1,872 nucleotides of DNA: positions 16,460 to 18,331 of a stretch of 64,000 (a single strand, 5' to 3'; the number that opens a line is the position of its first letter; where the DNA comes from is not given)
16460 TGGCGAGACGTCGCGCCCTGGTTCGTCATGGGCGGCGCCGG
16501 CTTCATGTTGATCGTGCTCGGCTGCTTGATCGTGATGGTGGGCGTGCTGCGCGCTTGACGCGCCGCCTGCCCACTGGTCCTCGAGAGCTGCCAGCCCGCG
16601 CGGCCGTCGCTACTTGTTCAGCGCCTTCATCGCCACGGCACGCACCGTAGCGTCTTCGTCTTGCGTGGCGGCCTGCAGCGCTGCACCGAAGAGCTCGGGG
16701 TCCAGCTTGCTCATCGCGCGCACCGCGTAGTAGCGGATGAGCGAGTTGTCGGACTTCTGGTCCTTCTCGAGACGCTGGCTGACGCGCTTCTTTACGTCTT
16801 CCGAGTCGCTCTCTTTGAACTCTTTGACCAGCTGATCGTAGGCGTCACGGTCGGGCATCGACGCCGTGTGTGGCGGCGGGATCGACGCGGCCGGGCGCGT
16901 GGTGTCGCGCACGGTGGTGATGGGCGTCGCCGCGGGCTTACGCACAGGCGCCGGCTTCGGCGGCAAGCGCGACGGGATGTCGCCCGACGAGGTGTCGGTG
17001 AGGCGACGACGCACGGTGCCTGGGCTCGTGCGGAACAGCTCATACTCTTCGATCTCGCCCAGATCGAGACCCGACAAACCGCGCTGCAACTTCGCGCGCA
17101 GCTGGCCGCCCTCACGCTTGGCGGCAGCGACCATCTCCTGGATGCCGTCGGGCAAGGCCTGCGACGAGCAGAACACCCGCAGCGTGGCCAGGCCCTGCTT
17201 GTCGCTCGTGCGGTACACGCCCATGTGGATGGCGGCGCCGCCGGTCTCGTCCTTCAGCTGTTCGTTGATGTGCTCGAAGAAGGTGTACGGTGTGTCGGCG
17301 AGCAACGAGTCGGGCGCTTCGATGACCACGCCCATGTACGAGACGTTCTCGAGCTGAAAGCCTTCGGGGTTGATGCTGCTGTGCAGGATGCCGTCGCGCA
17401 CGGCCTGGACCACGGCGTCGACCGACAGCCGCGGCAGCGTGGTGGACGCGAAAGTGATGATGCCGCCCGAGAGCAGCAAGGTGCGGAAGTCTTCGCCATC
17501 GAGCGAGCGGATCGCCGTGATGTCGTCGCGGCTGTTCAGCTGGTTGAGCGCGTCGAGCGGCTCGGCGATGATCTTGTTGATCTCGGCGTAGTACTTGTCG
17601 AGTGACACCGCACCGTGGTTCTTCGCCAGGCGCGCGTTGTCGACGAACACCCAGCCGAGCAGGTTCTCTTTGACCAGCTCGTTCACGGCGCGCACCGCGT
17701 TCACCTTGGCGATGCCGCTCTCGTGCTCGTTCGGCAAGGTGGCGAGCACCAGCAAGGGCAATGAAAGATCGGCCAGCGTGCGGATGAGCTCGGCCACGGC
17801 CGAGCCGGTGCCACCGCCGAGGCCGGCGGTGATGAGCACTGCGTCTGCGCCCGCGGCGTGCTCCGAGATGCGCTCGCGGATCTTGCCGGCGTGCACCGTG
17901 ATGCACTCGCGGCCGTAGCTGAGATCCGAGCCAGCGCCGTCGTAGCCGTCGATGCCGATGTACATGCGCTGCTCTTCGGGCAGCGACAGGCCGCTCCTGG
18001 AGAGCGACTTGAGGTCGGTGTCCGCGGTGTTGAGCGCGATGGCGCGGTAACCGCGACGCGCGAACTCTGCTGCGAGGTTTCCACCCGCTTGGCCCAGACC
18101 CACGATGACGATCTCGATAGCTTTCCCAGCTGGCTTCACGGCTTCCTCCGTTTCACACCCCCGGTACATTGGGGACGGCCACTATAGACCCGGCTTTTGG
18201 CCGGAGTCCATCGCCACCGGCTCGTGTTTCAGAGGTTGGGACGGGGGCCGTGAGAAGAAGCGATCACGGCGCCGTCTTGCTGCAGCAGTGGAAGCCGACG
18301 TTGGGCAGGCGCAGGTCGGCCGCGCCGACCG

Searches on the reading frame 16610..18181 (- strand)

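Call 26: search_protein_families(library=pfam, proteins=[window:16610-18181:-], max_evalue=0.001)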
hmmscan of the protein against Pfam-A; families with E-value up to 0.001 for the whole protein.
window:16610-18181:- (523 aa): 3 families
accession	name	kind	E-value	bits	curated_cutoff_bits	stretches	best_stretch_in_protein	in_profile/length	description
PF00091.31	Tubulin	-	4.7e-17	63.3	33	1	23-187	1-187/190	Tubulin/FtsZ family, GTPase domain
PF22453.1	TubZ-like_C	-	8e-05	23.1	26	1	226-350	13-143/144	Tubulin/FtsZ-like protein TubZ-like, C-terminal domain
PF13646.12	HEAT_2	-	0.00097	19.8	27.7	0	444-521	13-87/88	HEAT repeats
